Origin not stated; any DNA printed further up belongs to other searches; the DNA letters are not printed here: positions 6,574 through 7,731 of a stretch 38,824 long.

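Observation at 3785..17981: Acid-sugar catabolic locus mixing modules of known DUF1537 and transketolase pathways, without their usual C-C-breaking enzymes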

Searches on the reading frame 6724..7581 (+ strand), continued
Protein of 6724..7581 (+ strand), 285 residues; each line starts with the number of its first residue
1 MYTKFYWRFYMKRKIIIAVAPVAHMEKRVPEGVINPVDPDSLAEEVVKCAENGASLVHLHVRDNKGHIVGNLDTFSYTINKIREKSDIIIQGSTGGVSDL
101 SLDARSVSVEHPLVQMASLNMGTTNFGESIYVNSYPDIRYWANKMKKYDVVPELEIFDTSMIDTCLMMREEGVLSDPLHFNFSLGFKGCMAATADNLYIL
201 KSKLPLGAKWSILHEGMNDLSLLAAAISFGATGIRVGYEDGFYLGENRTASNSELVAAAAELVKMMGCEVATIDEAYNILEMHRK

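Call 44: find_encoding_contigs(protein=P0135, flank=10000, max_places=1)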
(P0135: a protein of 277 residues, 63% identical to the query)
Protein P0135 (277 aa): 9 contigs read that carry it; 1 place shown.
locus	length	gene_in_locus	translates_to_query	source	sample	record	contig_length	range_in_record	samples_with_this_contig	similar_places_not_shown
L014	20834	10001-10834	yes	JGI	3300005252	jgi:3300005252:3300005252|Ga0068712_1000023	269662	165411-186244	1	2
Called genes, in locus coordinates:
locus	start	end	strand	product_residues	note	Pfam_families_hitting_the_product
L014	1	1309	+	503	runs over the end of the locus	PF01970:TctA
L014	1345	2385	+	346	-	PF00248:Aldo_ket_red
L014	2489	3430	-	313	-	PF02779:Transket_pyr, PF02780:Transketolase_C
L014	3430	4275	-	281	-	PF13292:DXP_synthase_N, PF00456:Transketolase_N, PF00676:E1_dh, PF02775:TPP_enzyme_C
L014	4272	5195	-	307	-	PF00892:EamA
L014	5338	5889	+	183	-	-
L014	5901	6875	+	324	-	PF00389:2-Hacid_dh, PF02826:2-Hacid_dh_C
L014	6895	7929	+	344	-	PF00923:TAL_FSA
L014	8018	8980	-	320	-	PF01261:AP_endonuc_2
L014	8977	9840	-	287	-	PF01261:AP_endonuc_2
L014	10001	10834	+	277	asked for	PF05853:BKACE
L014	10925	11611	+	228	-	PF00392:GntR, PF07729:FCD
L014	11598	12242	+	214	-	PF00392:GntR, PF07729:FCD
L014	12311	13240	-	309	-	-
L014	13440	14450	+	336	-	PF03480:DctP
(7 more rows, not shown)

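Call 45: find_encoding_contigs(protein=P0181, flank=10000, max_places=1)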
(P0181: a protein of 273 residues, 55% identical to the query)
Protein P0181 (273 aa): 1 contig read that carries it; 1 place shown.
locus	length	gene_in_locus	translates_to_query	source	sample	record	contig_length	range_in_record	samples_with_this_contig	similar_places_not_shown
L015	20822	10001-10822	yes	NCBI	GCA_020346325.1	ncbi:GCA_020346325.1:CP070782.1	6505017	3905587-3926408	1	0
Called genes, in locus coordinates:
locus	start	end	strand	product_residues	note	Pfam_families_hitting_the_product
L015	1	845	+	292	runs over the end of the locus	PF12728:HTH_17, PF02607:B12-binding_2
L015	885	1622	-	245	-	PF07596:SBP_bac_10 (weak)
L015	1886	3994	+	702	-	PF22244:GCE_fung, PF00657:Lipase_GDSL (weak), PF13472:Lipase_GDSL_2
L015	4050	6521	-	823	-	PF00676:E1_dh, PF02779:Transket_pyr, PF02780:Transketolase_C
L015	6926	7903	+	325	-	PF01261:AP_endonuc_2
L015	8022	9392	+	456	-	PF07690:MFS_1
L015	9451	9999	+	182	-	-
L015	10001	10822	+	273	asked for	PF05853:BKACE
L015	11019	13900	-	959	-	PF02210:Laminin_G_2 (faint), PF13385:Laminin_G_3, PF00754:F5_F8_type_C, PF22633:F5_F8_type_C_2 (weak), PF13385:Laminin_G_3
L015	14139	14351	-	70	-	-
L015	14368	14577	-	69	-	-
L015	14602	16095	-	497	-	PF00474:SSF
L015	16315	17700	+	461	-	PF02055:Glyco_hydro_30, PF02057:Glyco_hydro_59, PF17189:Glyco_hydro_30C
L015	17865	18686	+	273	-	PF03412:Peptidase_C39 (weak)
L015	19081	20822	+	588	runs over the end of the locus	PF05157:MshEN, PF00437:T2SSE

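Call 47: search_solved_structures(query=window:6754-7581:+, max_evalue=1e-25, show_alignments=2)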
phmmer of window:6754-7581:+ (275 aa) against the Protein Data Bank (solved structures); distinct sequences matched with E-value up to 1e-25: 6.
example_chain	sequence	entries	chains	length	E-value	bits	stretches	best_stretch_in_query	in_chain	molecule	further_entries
2y7d_A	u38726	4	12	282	3.5e-40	141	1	22-273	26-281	3-KETO-5-AMINOHEXANOATE CLEAVAGE ENZYME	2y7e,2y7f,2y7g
3lot_A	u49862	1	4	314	1.5e-31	112.7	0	24-131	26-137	uncharacterized protein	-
9zsc_A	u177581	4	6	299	5.4e-29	104.3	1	7-270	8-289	3-keto-5-aminohexanoate cleavage protein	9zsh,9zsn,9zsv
3no5_A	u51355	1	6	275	6.4e-29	104.1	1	6-271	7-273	Uncharacterized protein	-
8rio_A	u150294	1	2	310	1.1e-27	100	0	119-271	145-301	3-keto-5-aminohexanoate cleavage protein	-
8rip_A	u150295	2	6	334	1.5e-27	99.6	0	119-271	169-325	3-keto-5-aminohexanoate cleavage protein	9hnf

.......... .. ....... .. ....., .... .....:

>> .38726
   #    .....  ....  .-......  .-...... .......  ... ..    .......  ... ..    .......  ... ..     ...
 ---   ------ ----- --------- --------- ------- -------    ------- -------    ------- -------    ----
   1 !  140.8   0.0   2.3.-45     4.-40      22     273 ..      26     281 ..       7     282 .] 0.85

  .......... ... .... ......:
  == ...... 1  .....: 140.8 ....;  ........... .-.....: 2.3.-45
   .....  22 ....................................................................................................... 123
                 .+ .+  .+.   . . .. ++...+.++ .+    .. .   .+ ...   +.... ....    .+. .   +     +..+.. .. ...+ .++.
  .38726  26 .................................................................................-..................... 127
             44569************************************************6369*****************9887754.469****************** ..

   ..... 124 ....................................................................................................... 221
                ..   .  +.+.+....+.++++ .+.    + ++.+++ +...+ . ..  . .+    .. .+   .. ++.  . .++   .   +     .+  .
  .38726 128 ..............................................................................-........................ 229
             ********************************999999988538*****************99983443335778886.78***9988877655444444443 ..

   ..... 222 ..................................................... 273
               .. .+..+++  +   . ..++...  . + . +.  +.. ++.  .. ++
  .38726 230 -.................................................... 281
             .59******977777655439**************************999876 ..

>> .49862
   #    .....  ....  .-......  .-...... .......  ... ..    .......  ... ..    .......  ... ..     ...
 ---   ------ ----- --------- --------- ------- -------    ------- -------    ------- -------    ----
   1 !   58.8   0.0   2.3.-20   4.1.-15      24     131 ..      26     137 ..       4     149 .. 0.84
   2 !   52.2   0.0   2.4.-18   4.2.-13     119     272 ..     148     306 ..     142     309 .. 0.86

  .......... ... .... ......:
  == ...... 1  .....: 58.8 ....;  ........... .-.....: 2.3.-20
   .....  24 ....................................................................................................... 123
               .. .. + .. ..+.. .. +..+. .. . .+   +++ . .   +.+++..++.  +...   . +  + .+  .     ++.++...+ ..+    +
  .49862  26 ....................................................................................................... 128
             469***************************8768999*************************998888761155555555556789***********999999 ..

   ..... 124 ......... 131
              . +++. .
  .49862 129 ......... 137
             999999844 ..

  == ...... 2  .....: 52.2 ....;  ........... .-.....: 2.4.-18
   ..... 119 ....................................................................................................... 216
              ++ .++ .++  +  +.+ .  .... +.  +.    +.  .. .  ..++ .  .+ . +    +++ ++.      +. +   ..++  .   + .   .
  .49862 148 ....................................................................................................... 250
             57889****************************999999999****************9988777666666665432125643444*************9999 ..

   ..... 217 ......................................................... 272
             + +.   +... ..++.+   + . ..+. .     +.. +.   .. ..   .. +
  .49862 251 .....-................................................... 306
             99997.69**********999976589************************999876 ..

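Call 50: find_related_loci(query=A1, collection=metagenome_contigs, flank=10000)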
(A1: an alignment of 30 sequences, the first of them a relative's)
Query A1 (275 aa) in metagenome_contigs; peptide patterns used: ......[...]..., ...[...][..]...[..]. (x = any residue, [..] = any of these).
600 stretches matched a pattern (row limit reached: there are more); 418 encode a relative of the query (tblastn E <= 1e-3); the best 80 are kept; 80 distinct loci.
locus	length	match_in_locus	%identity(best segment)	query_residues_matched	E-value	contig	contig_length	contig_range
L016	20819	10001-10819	64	2-274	3e-120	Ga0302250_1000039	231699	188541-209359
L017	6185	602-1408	65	2-270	1e-118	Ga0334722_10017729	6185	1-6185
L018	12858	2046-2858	63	2-272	6e-118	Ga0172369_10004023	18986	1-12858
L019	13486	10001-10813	63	2-272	6e-118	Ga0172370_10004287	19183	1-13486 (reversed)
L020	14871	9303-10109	65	2-270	9e-118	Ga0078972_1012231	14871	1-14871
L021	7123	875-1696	64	2-275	6e-117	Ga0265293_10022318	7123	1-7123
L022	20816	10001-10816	63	4-275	1e-116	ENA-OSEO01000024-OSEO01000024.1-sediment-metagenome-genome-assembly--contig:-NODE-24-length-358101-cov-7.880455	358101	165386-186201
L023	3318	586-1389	63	3-270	3e-119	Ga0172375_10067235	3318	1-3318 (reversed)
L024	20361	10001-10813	63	2-272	3e-116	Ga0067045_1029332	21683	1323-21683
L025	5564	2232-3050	62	2-274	2e-115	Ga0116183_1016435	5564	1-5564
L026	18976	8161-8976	62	4-275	2e-115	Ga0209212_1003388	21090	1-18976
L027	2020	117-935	60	2-274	2e-121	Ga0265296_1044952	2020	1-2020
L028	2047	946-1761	62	3-274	2e-120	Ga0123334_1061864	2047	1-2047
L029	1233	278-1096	61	2-274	4e-123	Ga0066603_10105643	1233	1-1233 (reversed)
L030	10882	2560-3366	61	2-270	8e-113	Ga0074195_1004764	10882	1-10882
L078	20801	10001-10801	50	3-266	6e-87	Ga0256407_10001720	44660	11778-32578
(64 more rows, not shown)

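Call 63: search_protein_families(library=pfam, proteins=[L078:8318-9871:+, L078:14091-14810:-, L078:14263-15519:-, L078:15513-16691:-, L078:16692-17504:-, L078:17526-18302:-, L078:5232-7832:-, L078:3456-5042:-, L078:13420-14085:-, L078:12203-13423:-], max_evalue=0.00001)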
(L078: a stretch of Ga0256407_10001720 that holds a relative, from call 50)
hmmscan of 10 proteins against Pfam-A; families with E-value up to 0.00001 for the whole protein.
L078:8318-9871:+ (517 aa): 2 families
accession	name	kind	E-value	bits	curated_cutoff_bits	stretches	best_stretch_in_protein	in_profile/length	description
PF03605.20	DcuA_DcuB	-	5.5e-131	437.3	27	2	8-305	1-293/368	Anaerobic c4-dicarboxylate membrane transporter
PF03600.22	CitMHS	-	7.9e-13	48.6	31.9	1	10-446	22-318/336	Citrate transporter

L078:14091-14810:- (239 aa): 0 families

L078:14263-15519:- (418 aa): 3 families
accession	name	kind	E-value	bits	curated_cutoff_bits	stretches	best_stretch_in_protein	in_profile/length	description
PF03721.20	UDPG_MGDP_dh_N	-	1.1e-47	162.5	27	1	1-189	1-187/187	UDP-glucose/GDP-mannose dehydrogenase family, NAD binding domain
PF00984.24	UDPG_MGDP_dh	-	1.1e-24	86.7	25.4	1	204-300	2-93/94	UDP-glucose/GDP-mannose dehydrogenase family, central domain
PF03720.21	UDPG_MGDP_dh_C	-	2.3e-18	66.9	30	1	323-417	1-100/103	UDP-glucose/GDP-mannose dehydrogenase family, UDP binding domain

L078:15513-16691:- (392 aa): 3 families
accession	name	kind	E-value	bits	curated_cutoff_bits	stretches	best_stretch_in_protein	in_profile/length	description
PF01370.27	Epimerase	-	9.3e-37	127.2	20.9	1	58-305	1-240/240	NAD dependent epimerase/dehydratase family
PF16363.11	GDP_Man_Dehyd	-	3.7e-30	105.9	27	1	59-377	1-331/332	GDP-mannose 4,6 dehydratase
PF01073.25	3Beta_HSD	-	5.8e-09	35.8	22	1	59-246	1-185/280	3-beta hydroxysteroid dehydrogenase/isomerase family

L078:16692-17504:- (270 aa): 1 family
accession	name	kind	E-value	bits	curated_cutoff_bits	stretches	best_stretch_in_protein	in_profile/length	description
PF04991.19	LicD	-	1.2e-37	130.6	22.6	1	25-240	2-227/227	LicD family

L078:17526-18302:- (258 aa): 2 families
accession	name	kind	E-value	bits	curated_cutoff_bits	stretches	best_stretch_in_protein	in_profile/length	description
PF00483.29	NTP_transferase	-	4.6e-24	85.8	21.2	1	2-213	1-207/245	Nucleotidyl transferase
PF12804.13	NTP_transf_3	-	6.2e-08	33.4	27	1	4-149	2-118/160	MobA-like NTP transferase domain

L078:5232-7832:- (866 aa): 1 family
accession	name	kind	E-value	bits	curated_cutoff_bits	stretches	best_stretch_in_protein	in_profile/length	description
PF09586.16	YfhO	-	1.4e-10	40.7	28.5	1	753-836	746-830/835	Bacterial membrane protein YfhO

L078:3456-5042:- (528 aa): 1 family
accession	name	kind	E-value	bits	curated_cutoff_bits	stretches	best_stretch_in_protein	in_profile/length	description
PF07959.18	Fucose_pyrophosphorylase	-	3.4e-30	105.8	34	1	66-426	6-416/418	Fucose pyrophosphorylase domain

L078:13420-14085:- (221 aa): 1 family
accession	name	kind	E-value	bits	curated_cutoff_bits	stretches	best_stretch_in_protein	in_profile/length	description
PF01177.27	Asp_Glu_race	-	3e-15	57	31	1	2-209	1-208/211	Asp/Glu/Hydantoin racemase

L078:12203-13423:- (406 aa): 2 families
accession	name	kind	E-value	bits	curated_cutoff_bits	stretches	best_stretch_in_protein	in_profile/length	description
PF07690.21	MFS_1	-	2.6e-61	207.9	33.4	2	11-360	1-345/347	Major Facilitator Superfamily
PF05977.19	MFS_3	-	3.4e-06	26.2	27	1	26-195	30-206/524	Transmembrane secretion effector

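Call 64: search_protein_families(library=ncbifam, proteins=[L078:10835-12058:+, L078:9998-10834:+, L020:5897-7306:-, L011:6036-7466:+], max_evalue=0.00001)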
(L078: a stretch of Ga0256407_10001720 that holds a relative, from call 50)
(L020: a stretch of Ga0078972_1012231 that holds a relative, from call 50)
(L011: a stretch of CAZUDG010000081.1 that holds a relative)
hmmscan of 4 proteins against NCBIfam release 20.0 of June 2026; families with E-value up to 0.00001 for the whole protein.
L078:10835-12058:+ (407 aa): 1 family
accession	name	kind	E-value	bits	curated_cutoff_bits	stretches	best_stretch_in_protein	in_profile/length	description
NF047819.1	ThrnKinDtnkGamma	equivalog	1.1e-13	50.8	450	1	46-337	42-342/422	D-threonate kinase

L078:9998-10834:+ (278 aa): 4 families
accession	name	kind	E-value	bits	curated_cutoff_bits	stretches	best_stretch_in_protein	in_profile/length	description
NF052387.1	Lys_ferment_KCE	equivalog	3.3e-70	236.5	382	1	3-273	1-266/267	3-keto-5-aminohexanoate cleavage enzyme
NF052389.1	Lys_KAL_CLE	exception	1.3e-50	172.4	725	1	23-275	189-437/440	bifunctional 3-aminobutyryl-CoA ammonia lyase/3-keto-5-aminohexanoate cleavage enzyme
NF053538.1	DixhxACActTsKce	equivalog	2.8e-46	158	430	2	2-116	5-119/310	3,5-dioxohexanoate:acetyl-CoA acetone transferase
NF053568.1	3OXCoAcCUPNH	equivalog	2.4e-41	141.8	350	1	4-275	4-273/274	3-oxoadipate:acetyl-CoA acetyltransferase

L020:5897-7306:- (470 aa): 1 family
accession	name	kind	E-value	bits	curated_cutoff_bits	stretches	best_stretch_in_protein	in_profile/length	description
NF047819.1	ThrnKinDtnkGamma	equivalog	4.7e-13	48.8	450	1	32-396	2-342/422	D-threonate kinase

L011:6036-7466:+ (476 aa): 3 families
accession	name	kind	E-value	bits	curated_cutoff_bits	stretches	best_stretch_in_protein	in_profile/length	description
NF047819.1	ThrnKinDtnkGamma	equivalog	8.2e-17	61.2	450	1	55-473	24-414/422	D-threonate kinase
NF043035.1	OxoTetrKin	equivalog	1.2e-06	27.7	350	1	238-466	192-411/418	3-oxo-tetronate kinase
NF042436.1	OxoIsoapKin_OiaK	equivalog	1.4e-06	27.2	700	1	305-445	274-422/451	3-oxo-isoapionate kinase OiaK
